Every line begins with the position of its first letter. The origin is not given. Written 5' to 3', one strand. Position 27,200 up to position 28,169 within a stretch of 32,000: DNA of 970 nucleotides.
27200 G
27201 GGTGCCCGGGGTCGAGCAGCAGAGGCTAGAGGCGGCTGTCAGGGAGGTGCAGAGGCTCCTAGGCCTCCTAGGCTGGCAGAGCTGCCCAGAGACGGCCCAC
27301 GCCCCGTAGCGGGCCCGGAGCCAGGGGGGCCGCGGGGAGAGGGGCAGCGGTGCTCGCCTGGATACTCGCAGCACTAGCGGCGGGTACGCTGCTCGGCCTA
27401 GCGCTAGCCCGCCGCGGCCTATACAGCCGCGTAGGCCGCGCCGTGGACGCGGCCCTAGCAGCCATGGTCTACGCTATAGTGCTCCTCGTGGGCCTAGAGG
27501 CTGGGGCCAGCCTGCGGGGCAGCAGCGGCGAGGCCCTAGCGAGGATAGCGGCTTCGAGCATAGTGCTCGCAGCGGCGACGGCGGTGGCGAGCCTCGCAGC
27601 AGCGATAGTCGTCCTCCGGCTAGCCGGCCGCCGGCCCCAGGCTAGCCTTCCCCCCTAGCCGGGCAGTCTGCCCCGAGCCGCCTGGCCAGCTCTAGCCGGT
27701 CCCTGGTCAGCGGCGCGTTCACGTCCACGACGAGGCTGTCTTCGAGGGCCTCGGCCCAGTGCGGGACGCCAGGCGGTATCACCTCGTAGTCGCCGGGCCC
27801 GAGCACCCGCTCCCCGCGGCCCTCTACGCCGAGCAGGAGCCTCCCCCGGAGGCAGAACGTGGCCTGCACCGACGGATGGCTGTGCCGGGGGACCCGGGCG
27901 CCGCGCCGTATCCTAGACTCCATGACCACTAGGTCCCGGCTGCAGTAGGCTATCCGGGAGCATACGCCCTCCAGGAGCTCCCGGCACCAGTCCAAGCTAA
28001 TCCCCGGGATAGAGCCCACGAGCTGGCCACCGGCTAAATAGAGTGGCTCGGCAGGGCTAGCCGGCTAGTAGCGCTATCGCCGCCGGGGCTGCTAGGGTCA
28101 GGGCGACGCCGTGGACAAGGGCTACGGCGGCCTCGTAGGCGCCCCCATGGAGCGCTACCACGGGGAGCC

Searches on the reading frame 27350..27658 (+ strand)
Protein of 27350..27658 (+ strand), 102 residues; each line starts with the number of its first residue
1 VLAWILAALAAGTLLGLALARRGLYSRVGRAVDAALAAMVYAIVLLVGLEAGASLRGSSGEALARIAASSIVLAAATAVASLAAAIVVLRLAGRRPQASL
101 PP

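Call 42: search_protein_families(library=pfam, proteins=[window:27350-27658:+], max_evalue=0.01)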
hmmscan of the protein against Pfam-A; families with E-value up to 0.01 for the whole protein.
window:27350-27658:+ (102 aa): 1 family
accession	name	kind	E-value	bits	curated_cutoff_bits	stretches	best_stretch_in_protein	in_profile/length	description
PF03956.18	Lys_export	-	0.00015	21.8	23.8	1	7-95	2-83/190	Lysine exporter LysO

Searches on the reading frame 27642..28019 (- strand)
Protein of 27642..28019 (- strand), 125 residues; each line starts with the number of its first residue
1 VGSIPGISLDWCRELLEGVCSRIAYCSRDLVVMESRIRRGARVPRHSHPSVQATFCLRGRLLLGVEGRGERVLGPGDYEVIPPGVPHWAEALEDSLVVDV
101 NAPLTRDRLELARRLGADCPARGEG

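Call 42: search_protein_families(library=pfam, proteins=[window:27642-28019:-], max_evalue=0.01)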
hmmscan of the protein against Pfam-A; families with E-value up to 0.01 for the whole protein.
window:27642-28019:- (125 aa): 4 families
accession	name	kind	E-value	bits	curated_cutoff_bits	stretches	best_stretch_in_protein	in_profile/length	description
PF07883.17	Cupin_2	-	4.8e-11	42.7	27.2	1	36-94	4-61/70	Cupin domain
PF00190.28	Cupin_1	-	3.9e-05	23.7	22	1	31-94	34-104/151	Cupin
PF02311.25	AraC_binding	-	0.00043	20.5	21.1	1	40-90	13-62/135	AraC-like ligand binding domain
PF12973.13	Cupin_7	-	0.0055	16.9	27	1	36-96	39-95/105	ChrR Cupin-like domain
